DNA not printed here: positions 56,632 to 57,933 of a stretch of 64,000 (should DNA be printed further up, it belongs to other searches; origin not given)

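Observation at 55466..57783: Translationally coupled ATP-grasp ligase + FolC-type Mur ligase: a split, cyanophycin-synthetase-like two-enzyme amide ligase with no obvious known product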

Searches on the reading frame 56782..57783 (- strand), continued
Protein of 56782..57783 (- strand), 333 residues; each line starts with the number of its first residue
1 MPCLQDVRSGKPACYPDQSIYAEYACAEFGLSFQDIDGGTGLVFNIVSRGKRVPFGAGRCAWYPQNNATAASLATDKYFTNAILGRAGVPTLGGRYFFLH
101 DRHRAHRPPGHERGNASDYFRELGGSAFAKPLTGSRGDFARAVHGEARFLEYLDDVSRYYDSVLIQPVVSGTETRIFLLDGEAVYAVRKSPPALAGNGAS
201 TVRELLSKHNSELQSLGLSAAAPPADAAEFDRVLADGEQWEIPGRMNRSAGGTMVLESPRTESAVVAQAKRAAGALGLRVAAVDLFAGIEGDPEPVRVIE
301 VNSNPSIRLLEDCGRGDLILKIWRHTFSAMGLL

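Call 30: find_encoding_contigs(protein=P0408, flank=8000, max_places=2)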
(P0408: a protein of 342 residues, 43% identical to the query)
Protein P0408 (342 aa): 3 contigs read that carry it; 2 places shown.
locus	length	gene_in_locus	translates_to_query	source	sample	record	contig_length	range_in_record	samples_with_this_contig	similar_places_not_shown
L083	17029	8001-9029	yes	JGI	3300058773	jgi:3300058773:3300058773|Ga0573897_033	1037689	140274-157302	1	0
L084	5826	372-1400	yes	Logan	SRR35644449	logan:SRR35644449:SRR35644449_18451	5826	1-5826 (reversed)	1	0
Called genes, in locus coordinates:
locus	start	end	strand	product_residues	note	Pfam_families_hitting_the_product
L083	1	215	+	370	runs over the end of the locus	PF01636:APH, PF02958:EcKL (faint)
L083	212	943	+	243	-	PF00483:NTP_transferase, PF12804:NTP_transf_3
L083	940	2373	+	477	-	-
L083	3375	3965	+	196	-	PF12705:PDDEXK_1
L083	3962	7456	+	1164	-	PF00580:UvrD-helicase, PF13245:AAA_19 (weak), PF13361:UvrD_C, PF13538:UvrD_C_2 (faint), PF12705:PDDEXK_1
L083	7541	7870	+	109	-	PF00085:Thioredoxin, PF13098:Thioredoxin_2, PF13905:Thioredoxin_8 (faint)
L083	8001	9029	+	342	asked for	PF08443:RimK (weak)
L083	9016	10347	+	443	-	PF02875:Mur_ligase_C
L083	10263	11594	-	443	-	-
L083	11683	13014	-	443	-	PF08245:Mur_ligase_M, PF27239:FOL3_C, PF02875:Mur_ligase_C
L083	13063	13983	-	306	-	PF01039:Carboxyl_trans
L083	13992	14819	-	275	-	PF00290:Trp_syntA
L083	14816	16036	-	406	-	PF00291:PALP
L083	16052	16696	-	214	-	PF00697:PRAI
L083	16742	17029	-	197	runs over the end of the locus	PF00440:TetR_N, PF13977:TetR_C_6 (weak)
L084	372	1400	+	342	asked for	PF08443:RimK (weak)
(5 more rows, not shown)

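Call 31: find_encoding_contigs(protein=P0454, flank=8000, max_places=2)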
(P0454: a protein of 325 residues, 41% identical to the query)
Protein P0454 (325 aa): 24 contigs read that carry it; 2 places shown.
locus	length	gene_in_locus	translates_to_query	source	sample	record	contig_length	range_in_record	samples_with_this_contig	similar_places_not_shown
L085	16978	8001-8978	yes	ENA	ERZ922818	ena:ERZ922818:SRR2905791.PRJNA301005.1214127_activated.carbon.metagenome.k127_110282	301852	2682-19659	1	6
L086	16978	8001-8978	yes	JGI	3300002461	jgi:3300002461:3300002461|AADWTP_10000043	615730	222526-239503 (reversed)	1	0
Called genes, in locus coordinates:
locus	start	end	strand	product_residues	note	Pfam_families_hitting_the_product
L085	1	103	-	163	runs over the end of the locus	-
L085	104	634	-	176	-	-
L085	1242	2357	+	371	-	-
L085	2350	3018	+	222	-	-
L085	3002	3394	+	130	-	PF07332:Phage_holin_3_6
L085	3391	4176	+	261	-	-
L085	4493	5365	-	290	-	PF00106:adh_short, PF23441:SDR (weak), PF08659:KR (weak), PF13561:adh_short_C2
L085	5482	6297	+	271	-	PF00378:ECH_1, PF16113:ECH_2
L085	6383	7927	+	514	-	PF00501:AMP-binding, PF13193:AMP-binding_C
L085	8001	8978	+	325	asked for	-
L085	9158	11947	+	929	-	PF00311:PEPcase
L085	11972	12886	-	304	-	PF00106:adh_short, PF08659:KR, PF13561:adh_short_C2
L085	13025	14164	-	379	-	PF22691:Thiolase_C_1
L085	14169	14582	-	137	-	PF12172:zf-ChsH2, PF01796:OB_ChsH2_C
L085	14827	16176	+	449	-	PF01425:Amidase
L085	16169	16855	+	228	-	PF11010:DUF2848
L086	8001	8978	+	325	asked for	-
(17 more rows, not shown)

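Call 32: find_encoding_contigs(protein=P0406, flank=8000, max_places=2)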
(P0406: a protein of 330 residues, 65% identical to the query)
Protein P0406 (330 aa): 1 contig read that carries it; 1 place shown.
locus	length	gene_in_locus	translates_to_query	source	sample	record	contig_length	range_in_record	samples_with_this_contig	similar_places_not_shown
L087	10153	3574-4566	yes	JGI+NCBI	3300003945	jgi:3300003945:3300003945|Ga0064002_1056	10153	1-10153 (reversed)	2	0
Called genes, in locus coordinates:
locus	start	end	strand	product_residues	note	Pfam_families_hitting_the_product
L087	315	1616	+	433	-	-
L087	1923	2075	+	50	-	-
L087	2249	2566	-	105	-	-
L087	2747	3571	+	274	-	-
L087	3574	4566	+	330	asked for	PF07478:Dala_Dala_lig_C (faint), PF02655:ATP-grasp_3 (faint), PF08443:RimK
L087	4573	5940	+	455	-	PF08245:Mur_ligase_M (weak), PF02875:Mur_ligase_C (weak)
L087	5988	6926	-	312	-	PF14397:ATPgrasp_ST (faint), PF02955:GSH-S_ATP, PF08443:RimK, PF14398:ATPgrasp_YheCD (weak)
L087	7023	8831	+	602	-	PF00664:ABC_membrane, PF00005:ABC_tran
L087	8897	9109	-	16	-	-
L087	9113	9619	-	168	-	PF04608:PgpA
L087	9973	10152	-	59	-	?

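Call 33: find_encoding_contigs(protein=P0462, flank=8000, max_places=2)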
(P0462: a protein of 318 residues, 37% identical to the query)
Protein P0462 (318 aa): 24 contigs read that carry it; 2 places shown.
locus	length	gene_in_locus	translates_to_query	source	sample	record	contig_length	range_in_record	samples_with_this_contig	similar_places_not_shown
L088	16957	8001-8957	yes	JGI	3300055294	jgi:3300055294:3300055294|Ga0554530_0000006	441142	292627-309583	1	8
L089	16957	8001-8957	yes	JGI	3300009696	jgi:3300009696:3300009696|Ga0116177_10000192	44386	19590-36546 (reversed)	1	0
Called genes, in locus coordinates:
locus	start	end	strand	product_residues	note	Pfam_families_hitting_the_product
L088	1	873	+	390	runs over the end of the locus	PF01231:IDO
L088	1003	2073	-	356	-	PF20311:DUF6607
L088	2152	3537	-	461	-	PF08448:PAS_4 (faint), PF00512:HisKA, PF02518:HATPase_c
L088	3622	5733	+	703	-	PF05649:Peptidase_M13_N, PF01431:Peptidase_M13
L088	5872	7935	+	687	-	PF05649:Peptidase_M13_N, PF01431:Peptidase_M13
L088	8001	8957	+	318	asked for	-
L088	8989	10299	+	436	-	PF08245:Mur_ligase_M (weak), PF02875:Mur_ligase_C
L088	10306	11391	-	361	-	-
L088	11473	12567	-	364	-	PF01734:Patatin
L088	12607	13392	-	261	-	PF01177:Asp_Glu_race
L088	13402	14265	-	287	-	PF00795:CN_hydrolase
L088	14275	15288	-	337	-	PF04371:PAD_porph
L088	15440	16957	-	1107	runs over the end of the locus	PF13620:CarboxypepD_reg, PF07715:Plug, PF25183:OMP_b-brl_4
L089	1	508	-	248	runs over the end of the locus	-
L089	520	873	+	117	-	PF01231:IDO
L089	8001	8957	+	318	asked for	-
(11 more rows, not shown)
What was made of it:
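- Variable gene contexts with exporters, racemases and peptidases fit a stand-alone metabolite (calls 32, 33).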

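Call 34: find_encoding_contigs(protein=P0393, flank=8000, max_places=2)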
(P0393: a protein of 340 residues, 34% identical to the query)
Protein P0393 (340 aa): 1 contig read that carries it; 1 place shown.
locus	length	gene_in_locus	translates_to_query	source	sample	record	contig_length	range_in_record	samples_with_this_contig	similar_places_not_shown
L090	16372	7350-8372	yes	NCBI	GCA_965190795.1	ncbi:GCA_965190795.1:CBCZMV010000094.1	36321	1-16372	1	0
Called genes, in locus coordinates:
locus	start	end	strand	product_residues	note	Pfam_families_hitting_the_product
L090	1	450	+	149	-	?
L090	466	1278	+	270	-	PF00149:Metallophos, PF13277:YmdB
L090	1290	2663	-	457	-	PF07690:MFS_1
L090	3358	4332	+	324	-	PF02685:Glucokinase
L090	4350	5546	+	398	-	PF00266:Aminotran_5, PF01041:DegT_DnrJ_EryC1 (weak)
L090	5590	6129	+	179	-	-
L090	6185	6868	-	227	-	PF02798:GST_N, PF13409:GST_N_2, PF13417:GST_N_3, PF00043:GST_C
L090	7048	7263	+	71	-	-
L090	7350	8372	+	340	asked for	PF08443:RimK (faint)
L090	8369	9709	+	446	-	PF08245:Mur_ligase_M (faint), PF02875:Mur_ligase_C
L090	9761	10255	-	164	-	PF02469:Fasciclin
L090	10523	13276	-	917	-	PF01326:PPDK_N, PF00391:PEP-utilizers, PF02896:PEP-utilizers_C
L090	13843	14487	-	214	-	PF04752:ChaC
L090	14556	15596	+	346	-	PF09898:DUF2125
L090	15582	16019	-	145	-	PF06172:Cupin_5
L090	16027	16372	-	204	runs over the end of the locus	PF02798:GST_N (weak), PF13417:GST_N_3, PF13409:GST_N_2, PF13410:GST_C_2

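Call 35: find_encoding_contigs(protein=P0471, flank=8000, max_places=2)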
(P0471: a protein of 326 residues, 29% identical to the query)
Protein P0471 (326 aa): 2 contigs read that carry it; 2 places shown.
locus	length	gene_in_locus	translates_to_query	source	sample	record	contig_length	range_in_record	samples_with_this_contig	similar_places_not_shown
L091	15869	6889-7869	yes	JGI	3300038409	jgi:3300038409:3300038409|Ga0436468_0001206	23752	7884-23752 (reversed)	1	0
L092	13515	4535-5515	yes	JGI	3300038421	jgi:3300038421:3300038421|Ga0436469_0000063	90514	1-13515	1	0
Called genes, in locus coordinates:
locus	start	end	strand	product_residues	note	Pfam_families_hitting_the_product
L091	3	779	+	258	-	?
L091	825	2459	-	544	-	PF05569:Peptidase_M56, PF13472:Lipase_GDSL_2 (weak)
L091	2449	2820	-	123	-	PF03965:Penicillinase_R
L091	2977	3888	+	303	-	PF12740:PETase (weak)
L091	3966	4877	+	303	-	PF12740:PETase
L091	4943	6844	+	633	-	PF00005:ABC_tran, PF02463:SMC_N (faint), PF13604:AAA_30 (faint), PF00004:AAA (faint), PF05729:NACHT (faint), PF12848:ABC_tran_Xtn, PF00005:ABC_tran, PF13304:AAA_21 (weak), +1 more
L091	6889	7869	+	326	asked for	-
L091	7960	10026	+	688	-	PF01011:PQQ, PF13360:PQQ_2, PF01011:PQQ, PF13570:Beta-prop_ACSF4 (weak), PF13442:Cytochrome_CBB3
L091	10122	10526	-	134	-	PF11720:Inhibitor_I78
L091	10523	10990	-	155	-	PF04364:DNA_pol3_chi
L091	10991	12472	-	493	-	PF02789:Peptidase_M17_N, PF00883:Peptidase_M17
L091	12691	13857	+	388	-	PF03739:LptF_LptG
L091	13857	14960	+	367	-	PF03739:LptF_LptG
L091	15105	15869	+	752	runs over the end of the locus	PF19838:LptD_2 (weak), PF04453:LptD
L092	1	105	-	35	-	?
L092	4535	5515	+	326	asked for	-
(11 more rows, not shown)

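Call 36: find_encoding_contigs(protein=P0474, flank=8000, max_places=2)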
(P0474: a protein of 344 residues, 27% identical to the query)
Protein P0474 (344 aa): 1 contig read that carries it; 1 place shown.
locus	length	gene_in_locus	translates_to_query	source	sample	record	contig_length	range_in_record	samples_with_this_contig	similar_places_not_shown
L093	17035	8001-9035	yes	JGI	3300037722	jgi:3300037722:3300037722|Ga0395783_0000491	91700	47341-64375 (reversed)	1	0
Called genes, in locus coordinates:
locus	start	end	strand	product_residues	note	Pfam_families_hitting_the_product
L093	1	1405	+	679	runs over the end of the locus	PF01464:SLT, PF27553:SLT_superhelical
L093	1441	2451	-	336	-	PF00291:PALP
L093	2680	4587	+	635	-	PF01401:Peptidase_M2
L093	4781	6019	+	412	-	PF01070:FMN_dh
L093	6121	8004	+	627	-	PF00005:ABC_tran, PF02463:SMC_N (faint), PF13604:AAA_30 (faint), PF05729:NACHT (faint), PF13304:AAA_21 (faint), PF13401:AAA_22 (faint), PF12848:ABC_tran_Xtn, PF00005:ABC_tran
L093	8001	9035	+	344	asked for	-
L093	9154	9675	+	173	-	-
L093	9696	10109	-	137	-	PF11720:Inhibitor_I78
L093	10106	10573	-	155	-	PF04364:DNA_pol3_chi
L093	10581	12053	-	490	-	PF02789:Peptidase_M17_N, PF00883:Peptidase_M17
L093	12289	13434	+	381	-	PF03739:LptF_LptG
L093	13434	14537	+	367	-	PF03739:LptF_LptG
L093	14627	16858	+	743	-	PF19838:LptD_2, PF04453:LptD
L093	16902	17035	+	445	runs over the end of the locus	PF13623:SurA_N_2, PF13624:SurA_N_3, PF09312:SurA_N, PF13145:Rotamase_2 (faint), PF13616:Rotamase_3, PF00639:Rotamase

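Call 41: find_encoding_contigs(protein=P0459, flank=8000, max_places=1)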
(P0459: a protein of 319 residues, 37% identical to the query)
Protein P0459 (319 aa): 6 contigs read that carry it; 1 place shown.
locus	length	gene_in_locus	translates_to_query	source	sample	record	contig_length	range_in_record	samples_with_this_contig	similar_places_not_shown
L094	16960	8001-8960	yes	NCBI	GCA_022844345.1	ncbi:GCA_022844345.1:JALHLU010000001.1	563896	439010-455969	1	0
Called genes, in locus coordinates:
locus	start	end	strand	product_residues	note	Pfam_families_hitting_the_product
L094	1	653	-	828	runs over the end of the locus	PF07715:Plug, PF00593:TonB_dep_Rec_b-barrel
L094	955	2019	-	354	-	PF20311:DUF6607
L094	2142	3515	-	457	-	PF08448:PAS_4 (faint), PF00512:HisKA, PF02518:HATPase_c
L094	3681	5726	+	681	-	PF05649:Peptidase_M13_N, PF01431:Peptidase_M13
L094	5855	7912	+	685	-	PF05649:Peptidase_M13_N, PF01431:Peptidase_M13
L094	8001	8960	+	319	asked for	-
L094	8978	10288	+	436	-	PF08245:Mur_ligase_M (weak), PF02875:Mur_ligase_C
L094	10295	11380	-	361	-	-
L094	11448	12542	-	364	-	PF01734:Patatin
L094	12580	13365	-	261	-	PF01177:Asp_Glu_race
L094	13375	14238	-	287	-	PF00795:CN_hydrolase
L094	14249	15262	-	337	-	PF04371:PAD_porph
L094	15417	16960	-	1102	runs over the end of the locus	PF13620:CarboxypepD_reg, PF07715:Plug, PF25183:OMP_b-brl_4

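Call 42: find_encoding_contigs(protein=P0435, flank=8000, max_places=1)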
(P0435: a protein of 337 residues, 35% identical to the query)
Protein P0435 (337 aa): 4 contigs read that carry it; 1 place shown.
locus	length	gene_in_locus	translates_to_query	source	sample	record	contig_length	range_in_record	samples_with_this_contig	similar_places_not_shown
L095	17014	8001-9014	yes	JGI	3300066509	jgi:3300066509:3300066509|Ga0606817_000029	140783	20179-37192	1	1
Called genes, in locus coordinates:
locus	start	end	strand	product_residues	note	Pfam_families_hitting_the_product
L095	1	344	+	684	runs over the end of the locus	PF13188:PAS_8 (faint), PF08448:PAS_4 (faint), PF12860:PAS_7, PF00512:HisKA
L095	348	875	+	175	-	PF02367:TsaE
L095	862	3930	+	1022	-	PF12705:PDDEXK_1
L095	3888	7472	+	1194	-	PF00580:UvrD-helicase, PF13245:AAA_19 (faint), PF13361:UvrD_C, PF13538:UvrD_C_2 (weak), PF12705:PDDEXK_1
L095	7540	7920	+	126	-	PF00085:Thioredoxin, PF13098:Thioredoxin_2, PF13905:Thioredoxin_8 (faint)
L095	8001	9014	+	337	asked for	PF14243:R2K_3 (faint), PF08443:RimK (faint)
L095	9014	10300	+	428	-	PF02875:Mur_ligase_C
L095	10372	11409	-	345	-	PF08443:RimK (faint), PF07478:Dala_Dala_lig_C (weak)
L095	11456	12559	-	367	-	PF13640:2OG-FeII_Oxy_3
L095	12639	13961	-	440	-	PF08245:Mur_ligase_M, PF02875:Mur_ligase_C, PF27239:FOL3_C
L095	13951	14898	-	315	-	PF17848:Zn_ribbon_ACC, PF01039:Carboxyl_trans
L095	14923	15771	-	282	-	PF00290:Trp_syntA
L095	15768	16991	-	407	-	PF00291:PALP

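Call 47: predict_structure(alignment_id=A1)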
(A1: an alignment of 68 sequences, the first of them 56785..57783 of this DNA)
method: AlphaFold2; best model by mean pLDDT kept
length: 333 residues; sequences in the alignment: 68
mean_pLDDT: 95.1   pTM: 0.91
mean pLDDT of the five models: 95.1, 94.7, 93.7, 93.7, 93.3
residues with pLDDT >= 90: 301; 70-90: 29; 50-70: 3; < 50: 0
segments of 3 or more residues with pLDDT < 50: none
pLDDT, mean of each block of 10 residues (from residue 1): 83 92 98 96 97 95 96 96 98 97 94 98 97 91 96 97 96 97 97 97 97 94 93 98 89 92 91 98 96 91 96 96 98 98
secondary structure, 60 per line:
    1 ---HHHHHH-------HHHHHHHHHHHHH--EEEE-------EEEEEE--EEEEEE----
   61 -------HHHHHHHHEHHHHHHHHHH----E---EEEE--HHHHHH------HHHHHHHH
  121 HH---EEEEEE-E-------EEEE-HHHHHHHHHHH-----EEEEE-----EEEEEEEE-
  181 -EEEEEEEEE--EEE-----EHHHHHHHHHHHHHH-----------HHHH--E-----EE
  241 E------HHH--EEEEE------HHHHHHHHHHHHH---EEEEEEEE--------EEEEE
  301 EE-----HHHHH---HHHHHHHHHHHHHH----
elements in order: H4-9 H17-29 E32-35 E43-48 E51-56 H68-75 H77-86 E95-98 H101-106 H113-122 E126-131 E141-144 H146-156 E162-166 E172-179 E182-190 E193-195 H202-215 H227-230 E239-241 E253-257 H264-276 E280-287 E296-302 H308-312 H316-329
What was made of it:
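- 56782..57783 (-): ATP-grasp amide ligase gene, 333 aa, of the cyanophycin-synthetase-G / GshF-type clade. It is the first gene of the pair. The AF2 model has pLDDT 95 (call 47).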

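Call 50: find_related_loci(query=A5, collection=metagenome_contigs, flank=7000)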
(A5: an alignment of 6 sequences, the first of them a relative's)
Query A5 (455 aa) in metagenome_contigs; peptide patterns used: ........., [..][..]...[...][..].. (x = any residue, [..] = any of these).
600 stretches matched a pattern (row limit reached: there are more); 417 encode a relative of the query (tblastn E <= 1e-3); the best 80 are kept; 80 distinct loci.
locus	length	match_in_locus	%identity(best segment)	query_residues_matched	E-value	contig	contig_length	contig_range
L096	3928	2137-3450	39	13-455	3e-87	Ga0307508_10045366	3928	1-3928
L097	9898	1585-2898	39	13-455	1e-85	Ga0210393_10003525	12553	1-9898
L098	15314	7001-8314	38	13-455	4e-85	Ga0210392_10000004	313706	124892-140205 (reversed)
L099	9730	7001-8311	38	13-455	1e-84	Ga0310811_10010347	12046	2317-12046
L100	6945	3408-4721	39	13-455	8e-85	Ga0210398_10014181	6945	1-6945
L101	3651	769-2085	39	12-455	8e-85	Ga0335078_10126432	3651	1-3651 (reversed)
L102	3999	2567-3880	38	13-455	2e-84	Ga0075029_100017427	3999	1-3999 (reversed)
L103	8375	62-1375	39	13-455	6e-84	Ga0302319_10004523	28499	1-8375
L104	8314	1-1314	39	13-455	5e-84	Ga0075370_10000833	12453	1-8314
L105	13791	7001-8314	39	13-455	6e-84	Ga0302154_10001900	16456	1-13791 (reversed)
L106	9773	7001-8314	38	13-455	4e-83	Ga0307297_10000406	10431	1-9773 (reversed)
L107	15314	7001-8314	38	13-455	3e-83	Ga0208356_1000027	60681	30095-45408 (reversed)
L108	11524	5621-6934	38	13-455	5e-83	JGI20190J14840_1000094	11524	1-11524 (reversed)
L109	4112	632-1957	38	13-455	4e-83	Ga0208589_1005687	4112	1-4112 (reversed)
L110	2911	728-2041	38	13-455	1e-84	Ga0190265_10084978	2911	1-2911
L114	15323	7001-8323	38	11-455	2e-82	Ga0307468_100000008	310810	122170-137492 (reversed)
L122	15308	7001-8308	37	13-455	4e-81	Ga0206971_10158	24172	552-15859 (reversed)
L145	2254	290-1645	36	1-455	4e-81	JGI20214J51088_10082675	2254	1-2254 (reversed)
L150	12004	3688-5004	36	12-454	4e-78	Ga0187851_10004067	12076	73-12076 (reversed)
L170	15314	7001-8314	35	12-455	2e-77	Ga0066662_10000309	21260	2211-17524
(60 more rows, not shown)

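Call 51: fold_search(model_id=the predicted structure, library=pdb)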
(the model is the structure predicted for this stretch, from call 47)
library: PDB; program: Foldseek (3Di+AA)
matches with E <= 10: 700; with E <= 0.001: 444
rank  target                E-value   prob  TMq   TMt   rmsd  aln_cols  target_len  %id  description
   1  3ln6                  1.0e-16  1.00  0.59  0.29   6.1       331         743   17  Crystal structure of a bifunctional glutathione synthetase from Streptococcus agalactiae (released 2011-04-13)
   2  7wac_A                3.6e-16  1.00  0.56  0.29   6.7       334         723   20  Trichodesmium erythraeum cyanophycin synthetase 1 (TeCphA1) (released 2022-09-07)
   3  7wae_A                6.1e-16  1.00  0.61  0.25   5.5       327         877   19  Trichodesmium erythraeum cyanophycin synthetase 1 (TeCphA1) with ATPgammaS, 4x(beta-Asp-Arg), and aspartate (released 2022-09-07)
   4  7wae_C                9.3e-16  1.00  0.65  0.32   5.4       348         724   20  Trichodesmium erythraeum cyanophycin synthetase 1 (TeCphA1) with ATPgammaS, 4x(beta-Asp-Arg), and aspartate (released 2022-09-07)
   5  7ta5                  2.4e-15  1.00  0.60  0.36   6.5       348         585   16  Crystal structure of cyanophycin synthetase 2 from Gloeothece citriformis (released 2022-03-02)
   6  7txv_A                3.0e-15  1.00  0.59  0.25   6.0       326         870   18  Cyanophycin synthetase 1 from Synechocystis sp. UTEX2470 E82Q with ATP and 16x(Asp-Arg) (released 2022-06-01)
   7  7lgn_A                5.4e-15  1.00  0.51  0.28   7.3       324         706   20  Cyanophycin synthetase 1 from T. morbirosei (released 2021-08-18)
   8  3ln7_A                8.7e-15  1.00  0.49  0.25   8.7       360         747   16  Crystal structure of a bifunctional glutathione synthetase from Pasteurella multocida (released 2011-04-13)
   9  7lgq_A                1.3e-14  1.00  0.59  0.25   5.7       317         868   19  Cyanophycin synthetase 1 from Synechocystis sp. UTEX2470 with ATP and 8x(Asp-Arg)-Asn (released 2021-08-18)
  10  7lgj_A                1.8e-14  1.00  0.58  0.25   5.7       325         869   18  Cyanophycin synthetase 1 from Synechocystis sp. UTEX2470 with ADPCP and 8x(Asp-Arg)-NH2 (released 2021-08-18)
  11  3ln7_B                2.2e-14  1.00  0.49  0.26   8.6       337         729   16  Crystal structure of a bifunctional glutathione synthetase from Pasteurella multocida (released 2011-04-13)
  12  7lg5_A                3.8e-14  1.00  0.58  0.25   5.8       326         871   18  Synechocystis sp. UTEX2470 Cyanophycin synthetase 1 with ATP (released 2021-08-18)
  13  7lgm_A                1.0e-12  1.00  0.58  0.30   6.1       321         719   20  Cyanophycin synthetase from A. baylyi DSM587 with ATP (released 2021-08-18)
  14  7lgn_B                1.0e-12  1.00  0.54  0.24   7.1       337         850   20  Cyanophycin synthetase 1 from T. morbirosei (released 2021-08-18)
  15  8fxi_C                4.6e-12  1.00  0.57  0.33   7.0       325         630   18  Cryo-EM structure of Stanieria sp. CphA2 in complex with ADPCP and 4x(beta-Asp-Arg) (released 2023-06-14)
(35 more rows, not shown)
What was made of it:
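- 56782..57783 (-): Top Foldseek hits are GshF 3ln6 and CphA1 7wac/7wae (call 51).
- Closest known: GshF. Same: It is the top structural match of the ATP-grasp (call 51).
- GshF-type ATP-grasp modules make tripeptides (call 51). RimK, LysX and ArgX are among the structural relatives (call 51).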
